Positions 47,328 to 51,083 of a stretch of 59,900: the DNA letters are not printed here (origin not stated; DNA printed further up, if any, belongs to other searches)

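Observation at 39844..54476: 14.6-kb LacI-headed operon: pseudopilin-like gene, two phosphoesterases, two giant secreted unknowns, an amidohydrolase-like protein and a GH42-like enzyme - candidate phospho-glycan utilisation system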

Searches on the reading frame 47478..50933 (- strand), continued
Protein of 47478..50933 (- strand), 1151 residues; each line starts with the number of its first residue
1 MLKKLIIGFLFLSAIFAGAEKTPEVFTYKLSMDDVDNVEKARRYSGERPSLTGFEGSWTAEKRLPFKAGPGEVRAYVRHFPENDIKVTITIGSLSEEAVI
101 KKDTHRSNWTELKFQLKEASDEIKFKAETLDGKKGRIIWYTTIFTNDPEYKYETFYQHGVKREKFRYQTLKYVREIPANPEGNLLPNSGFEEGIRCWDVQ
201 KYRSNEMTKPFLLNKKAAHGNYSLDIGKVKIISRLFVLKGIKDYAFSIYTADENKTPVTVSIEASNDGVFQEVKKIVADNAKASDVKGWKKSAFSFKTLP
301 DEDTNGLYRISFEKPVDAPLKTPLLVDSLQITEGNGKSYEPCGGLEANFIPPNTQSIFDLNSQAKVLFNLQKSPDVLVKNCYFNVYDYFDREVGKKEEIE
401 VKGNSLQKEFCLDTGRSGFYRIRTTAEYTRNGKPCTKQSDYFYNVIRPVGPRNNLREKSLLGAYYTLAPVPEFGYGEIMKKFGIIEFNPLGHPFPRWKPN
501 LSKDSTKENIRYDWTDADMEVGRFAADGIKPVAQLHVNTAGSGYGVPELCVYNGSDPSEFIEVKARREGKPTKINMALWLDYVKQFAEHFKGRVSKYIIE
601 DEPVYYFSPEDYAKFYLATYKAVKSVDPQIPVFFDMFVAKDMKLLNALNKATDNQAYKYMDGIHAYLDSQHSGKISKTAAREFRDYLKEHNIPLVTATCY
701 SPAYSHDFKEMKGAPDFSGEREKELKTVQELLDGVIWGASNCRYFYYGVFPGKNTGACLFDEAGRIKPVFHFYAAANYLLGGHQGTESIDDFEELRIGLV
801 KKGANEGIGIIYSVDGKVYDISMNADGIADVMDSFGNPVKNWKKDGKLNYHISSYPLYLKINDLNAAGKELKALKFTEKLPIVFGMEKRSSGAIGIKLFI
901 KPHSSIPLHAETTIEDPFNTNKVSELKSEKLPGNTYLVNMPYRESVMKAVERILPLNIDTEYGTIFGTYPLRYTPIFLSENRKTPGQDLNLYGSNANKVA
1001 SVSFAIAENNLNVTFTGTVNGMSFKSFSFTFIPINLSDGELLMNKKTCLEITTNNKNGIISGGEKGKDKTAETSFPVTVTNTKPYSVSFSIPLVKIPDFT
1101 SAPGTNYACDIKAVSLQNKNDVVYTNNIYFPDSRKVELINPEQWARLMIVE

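Call 38: search_solved_structures(query=A1, max_evalue=10, show_alignments=4)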
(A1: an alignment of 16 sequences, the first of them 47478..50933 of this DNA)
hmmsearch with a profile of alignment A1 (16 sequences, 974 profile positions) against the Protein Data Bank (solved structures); distinct sequences matched with E-value up to 10: 9.
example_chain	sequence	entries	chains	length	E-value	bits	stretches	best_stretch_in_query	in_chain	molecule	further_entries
2zex_A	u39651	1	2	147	0.0069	17.5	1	179-294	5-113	S-layer associated multidomain endoglucanase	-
2zew_A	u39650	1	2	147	0.0073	17.4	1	180-294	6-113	S-layer associated multidomain endoglucanase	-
2zey_A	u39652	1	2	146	0.0083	17.2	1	180-294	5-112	S-layer associated multidomain endoglucanase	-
3oea_A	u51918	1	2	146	0.0091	17.1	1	180-291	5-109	S-layer associated multidomain endoglucanase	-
3oeb_A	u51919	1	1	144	0.012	16.7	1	180-291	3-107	S-layer associated multidomain endoglucanase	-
3w0k_A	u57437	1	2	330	0.2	12.6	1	583-634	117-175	Bifunctional endomannanase/endoglucanase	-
5l7z_A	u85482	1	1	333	0.28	12.2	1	379-507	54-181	Maternal protein exuperantia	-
4m29_A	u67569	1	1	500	0.58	11.1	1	505-630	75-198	Beta-xylosidase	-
4ekj_A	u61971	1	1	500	0.58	11.1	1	505-630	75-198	Beta-xylosidase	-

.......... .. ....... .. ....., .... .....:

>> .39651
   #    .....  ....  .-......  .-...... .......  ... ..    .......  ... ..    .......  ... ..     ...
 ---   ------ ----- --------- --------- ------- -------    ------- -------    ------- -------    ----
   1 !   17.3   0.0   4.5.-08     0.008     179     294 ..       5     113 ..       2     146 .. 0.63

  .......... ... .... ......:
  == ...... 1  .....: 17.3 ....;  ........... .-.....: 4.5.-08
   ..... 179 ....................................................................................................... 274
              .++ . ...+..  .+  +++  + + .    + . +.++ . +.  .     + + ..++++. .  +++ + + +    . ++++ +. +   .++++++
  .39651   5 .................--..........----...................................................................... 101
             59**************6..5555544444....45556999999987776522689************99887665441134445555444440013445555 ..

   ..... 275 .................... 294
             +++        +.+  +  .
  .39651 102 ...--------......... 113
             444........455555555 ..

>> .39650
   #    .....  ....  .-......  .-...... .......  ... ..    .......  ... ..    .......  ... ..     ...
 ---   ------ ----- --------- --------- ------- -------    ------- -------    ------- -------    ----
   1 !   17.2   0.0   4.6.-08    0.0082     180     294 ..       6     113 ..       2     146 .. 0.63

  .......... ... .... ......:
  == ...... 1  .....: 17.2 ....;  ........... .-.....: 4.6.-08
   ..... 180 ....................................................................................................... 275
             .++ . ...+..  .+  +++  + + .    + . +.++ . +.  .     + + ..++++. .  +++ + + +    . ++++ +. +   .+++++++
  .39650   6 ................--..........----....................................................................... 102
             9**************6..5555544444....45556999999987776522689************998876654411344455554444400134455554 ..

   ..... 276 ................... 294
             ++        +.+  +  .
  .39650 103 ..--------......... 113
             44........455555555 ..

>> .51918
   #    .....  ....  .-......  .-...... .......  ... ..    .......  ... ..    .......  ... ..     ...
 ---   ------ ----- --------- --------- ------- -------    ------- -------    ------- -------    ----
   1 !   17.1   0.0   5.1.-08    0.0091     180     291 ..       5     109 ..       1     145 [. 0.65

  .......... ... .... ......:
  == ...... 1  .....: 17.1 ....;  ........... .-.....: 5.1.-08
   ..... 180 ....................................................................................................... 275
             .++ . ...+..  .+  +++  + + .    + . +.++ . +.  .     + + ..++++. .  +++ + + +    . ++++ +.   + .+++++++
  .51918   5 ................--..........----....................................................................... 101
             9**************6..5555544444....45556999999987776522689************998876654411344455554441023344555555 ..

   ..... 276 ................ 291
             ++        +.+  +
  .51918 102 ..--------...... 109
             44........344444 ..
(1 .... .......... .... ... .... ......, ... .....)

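Call 44: find_related_loci(query=A1, collection=genome_contigs, flank=10000)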
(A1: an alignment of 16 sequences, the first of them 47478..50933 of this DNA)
Query A1 (1151 aa) in genome_contigs; peptide patterns used: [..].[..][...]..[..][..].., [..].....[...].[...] (x = any residue, [..] = any of these).
94 stretches matched a pattern; 7 encode a relative of the query (tblastn E <= 1e-3); 7 distinct loci.
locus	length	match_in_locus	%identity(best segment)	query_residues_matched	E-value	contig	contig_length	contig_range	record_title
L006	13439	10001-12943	46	2-971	0e+0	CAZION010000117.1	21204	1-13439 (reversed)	MAG TPA_asm: uncultured Victivallis sp. isolate SRP272421_co1_540 genome assembly, contig: NODE_6516_length_21204_cov_12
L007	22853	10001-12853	41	9-973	0e+0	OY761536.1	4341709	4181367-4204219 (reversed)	MAG: Victivallaceae bacterium isolate e353ef71-700a-4510-b67c-5bed4426050c genome assembly, chromosome: 1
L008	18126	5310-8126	38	10-987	0e+0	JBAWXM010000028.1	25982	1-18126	MAG: Lentisphaerota bacterium isolate ELA063 MAG063_28, whole genome shotgun sequence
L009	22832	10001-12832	36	7-988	2e-176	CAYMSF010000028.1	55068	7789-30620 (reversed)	MAG TPA_asm: uncultured Victivallaceae bacterium isolate SRP272421_co3_131 genome assembly, contig: NODE_693_length_5506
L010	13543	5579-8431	33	12-999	5e-155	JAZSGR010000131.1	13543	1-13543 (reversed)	MAG: Victivallaceae bacterium isolate T1900044577_TS20190043.MAGScoT_cleanbin_000050 SGB_517_k141_1685662, whole genome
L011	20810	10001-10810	21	585-861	5e-5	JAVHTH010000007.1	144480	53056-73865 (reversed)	MAG: Candidatus Fervidibacter sinensis isolate DRTY-8.bins.21.TC_201808 NODE_72_length_144480_cov_29.070923, whole genom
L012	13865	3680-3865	40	170-228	2e-4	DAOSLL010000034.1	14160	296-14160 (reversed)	MAG TPA_asm: Rhodoferax sp. isolate AMR_MDS_1624 NODE_4393_length_14160_cov_4.590925, whole genome shotgun sequence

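Call 49: search_protein_families(library=pfam, proteins=[L008:11885-13075:+, L008:13189-14256:+, L008:14559-16319:+, L009:17986-19725:+, L009:19722-21692:+, L010:10442-12451:+, L010:650-3361:-, L001:3956-5830:+, L001:5869-7596:+, L008:1196-2320:+], max_evalue=0.01)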
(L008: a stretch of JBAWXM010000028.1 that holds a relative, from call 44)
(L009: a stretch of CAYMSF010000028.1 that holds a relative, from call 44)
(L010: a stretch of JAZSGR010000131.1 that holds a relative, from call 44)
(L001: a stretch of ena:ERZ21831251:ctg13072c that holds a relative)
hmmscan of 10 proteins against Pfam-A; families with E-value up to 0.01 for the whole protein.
L008:11885-13075:+ (396 aa): 0 families

L008:13189-14256:+ (355 aa): 1 family
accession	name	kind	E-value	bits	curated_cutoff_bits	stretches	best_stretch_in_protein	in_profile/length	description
PF01208.23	URO-D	-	7.6e-20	71.6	23.9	1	159-347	164-346/346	Uroporphyrinogen decarboxylase (URO-D)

L008:14559-16319:+ (586 aa): 0 families

L009:17986-19725:+ (579 aa): 0 families

L009:19722-21692:+ (656 aa): 1 family
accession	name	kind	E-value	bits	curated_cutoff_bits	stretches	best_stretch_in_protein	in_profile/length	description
PF07690.21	MFS_1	-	3.2e-12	46.5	33.4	2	210-406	149-339/347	Major Facilitator Superfamily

L010:10442-12451:+ (669 aa): 3 families
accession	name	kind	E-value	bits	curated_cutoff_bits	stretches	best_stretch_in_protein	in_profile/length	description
PF14871.12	GHL6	-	1.5e-08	35.3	35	1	55-143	39-131/132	Hypothetical glycosyl hydrolase 6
PF22369.2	GLMA_2nd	-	5.4e-07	29.8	27.7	1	381-452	19-92/138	GLMA-like, second domain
PF08532.16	Glyco_hydro_42M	-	6.8e-06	26.2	25.8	1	390-441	41-90/207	Beta-galactosidase trimerisation domain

L010:650-3361:- (903 aa): 4 families
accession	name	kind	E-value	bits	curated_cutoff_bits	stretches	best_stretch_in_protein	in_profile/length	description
PF22422.2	MGH1-like_GH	-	3.1e-24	86.7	27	1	480-801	5-353/356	Mannosylglycerate hydrolase MGH1-like glycoside hydrolase domain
PF03200.22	Glyco_hydro_63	-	5.5e-11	42.4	22.4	1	542-810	186-488/492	Glycosyl hydrolase family 63 C-terminal domain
PF01204.24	Trehalase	-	0.00023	20.6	21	0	581-797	280-485/512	Trehalase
PF17389.8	Bac_rhamnosid6H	-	0.0019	18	24.5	1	532-647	108-209/339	Bacterial alpha-L-rhamnosidase 6 hairpin glycosidase domain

L001:3956-5830:+ (624 aa): 0 families

L001:5869-7596:+ (575 aa): 0 families

L008:1196-2320:+ (374 aa): 1 family
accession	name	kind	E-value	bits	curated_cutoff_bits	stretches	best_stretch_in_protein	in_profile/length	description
PF01408.29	GFO_IDH_MocA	-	9.2e-20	72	24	1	8-127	2-120/120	Oxidoreductase family, NAD-binding Rossmann fold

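Call 55: find_encoding_contigs(protein=P0001, flank=2000, max_places=3)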
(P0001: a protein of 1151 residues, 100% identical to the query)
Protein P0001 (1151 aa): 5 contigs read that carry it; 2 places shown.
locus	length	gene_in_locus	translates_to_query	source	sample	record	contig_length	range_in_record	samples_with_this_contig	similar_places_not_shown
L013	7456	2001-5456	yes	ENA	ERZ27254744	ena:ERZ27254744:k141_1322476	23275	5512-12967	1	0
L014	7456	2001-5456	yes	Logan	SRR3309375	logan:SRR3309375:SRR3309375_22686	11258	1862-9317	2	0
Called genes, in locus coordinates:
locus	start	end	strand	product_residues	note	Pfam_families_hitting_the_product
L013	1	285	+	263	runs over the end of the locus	-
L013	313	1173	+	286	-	PF00149:Metallophos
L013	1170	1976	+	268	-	PF02811:PHP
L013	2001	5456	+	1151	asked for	-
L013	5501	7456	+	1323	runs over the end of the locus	-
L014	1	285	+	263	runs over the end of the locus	-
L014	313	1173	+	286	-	PF00149:Metallophos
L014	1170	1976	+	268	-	PF02811:PHP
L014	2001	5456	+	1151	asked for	-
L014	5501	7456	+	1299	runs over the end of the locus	?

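Call 62: search_protein_representatives(alignment_id=A1)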
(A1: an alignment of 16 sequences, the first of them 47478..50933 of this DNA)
Query: 16 sequences, 974 profile positions. Proteins with E-value up to 0.001 (for the whole library): 883; up to 1e-10: 263; up to 1e-30: 20. The best 150 are listed.
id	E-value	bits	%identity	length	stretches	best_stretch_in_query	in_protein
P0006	0.0e+00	1589.1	-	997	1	4-967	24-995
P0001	0.0e+00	1472.4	-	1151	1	1-972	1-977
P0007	0.0e+00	1410.0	-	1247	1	10-971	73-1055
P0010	0.0e+00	1376.6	-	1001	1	5-970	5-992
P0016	0.0e+00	1294.2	-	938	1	9-972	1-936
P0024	0.0e+00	1110.9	-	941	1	15-972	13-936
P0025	0.0e+00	1027.0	-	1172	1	12-971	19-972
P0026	3.1e-266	902.5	-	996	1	13-962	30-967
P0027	1.7e-222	757.7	-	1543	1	18-972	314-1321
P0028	2.7e-211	720.6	-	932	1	248-970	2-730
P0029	2.3e-105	370.0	-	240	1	670-907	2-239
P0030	4.4e-81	289.6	-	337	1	258-579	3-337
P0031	2.1e-77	277.4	-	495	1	707-972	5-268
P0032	8.4e-71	255.6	-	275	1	9-246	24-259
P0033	7.8e-45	169.6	-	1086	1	175-906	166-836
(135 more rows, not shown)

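Call 66: search_protein_families(library=pfam, alignment_id=A6, max_evalue=0.001)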
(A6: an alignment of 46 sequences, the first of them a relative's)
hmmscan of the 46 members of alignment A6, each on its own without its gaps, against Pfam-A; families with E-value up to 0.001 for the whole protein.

A. member 1, P0033 (1086 aa): 1 family
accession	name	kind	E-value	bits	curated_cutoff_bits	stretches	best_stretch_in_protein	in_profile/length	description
PF02018.23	CBM_4_9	-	8.1e-05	23.4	25.9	1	170-295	1-131/136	Carbohydrate binding domain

B. families by the number of members that match (of 46 scanned): 20 families
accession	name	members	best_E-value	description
PF02018.23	CBM_4_9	23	3e-10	Carbohydrate binding domain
PF00331.26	Glyco_hydro_10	19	2.5e-09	Glycosyl hydrolase family 10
PF06452.16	CBM9_1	12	6.1e-26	Carbohydrate family 9 binding domain-like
PF01229.23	Glyco_hydro_39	8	1.7e-06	Glycosyl hydrolases family 39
PF02449.21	Glyco_hydro_42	5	9.3e-06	Beta-galactosidase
PF13385.13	Laminin_G_3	2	3.7e-20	Concanavalin A-like lectin/glucanases superfamily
PF07495.19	Y_Y_Y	2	6.5e-12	Y_Y_Y domain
PF13424.12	TPR_12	2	6.6e-08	Tetratricopeptide repeat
PF13428.12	TPR_14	2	1.5e-05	Tetratricopeptide repeat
PF19077.6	Big_13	2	5.5e-05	Bacterial Ig-like domain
PF00150.24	Cellulase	2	0.00017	Cellulase (glycosyl hydrolase family 5)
PF13432.12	TPR_16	2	0.00026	Tetratricopeptide repeat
PF13229.12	Beta_helix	1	1.5e-17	Right handed beta helix region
PF07602.17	DUF1565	1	2.9e-11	Protein of unknown function (DUF1565)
PF07719.23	TPR_2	1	3.6e-08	Tetratricopeptide repeat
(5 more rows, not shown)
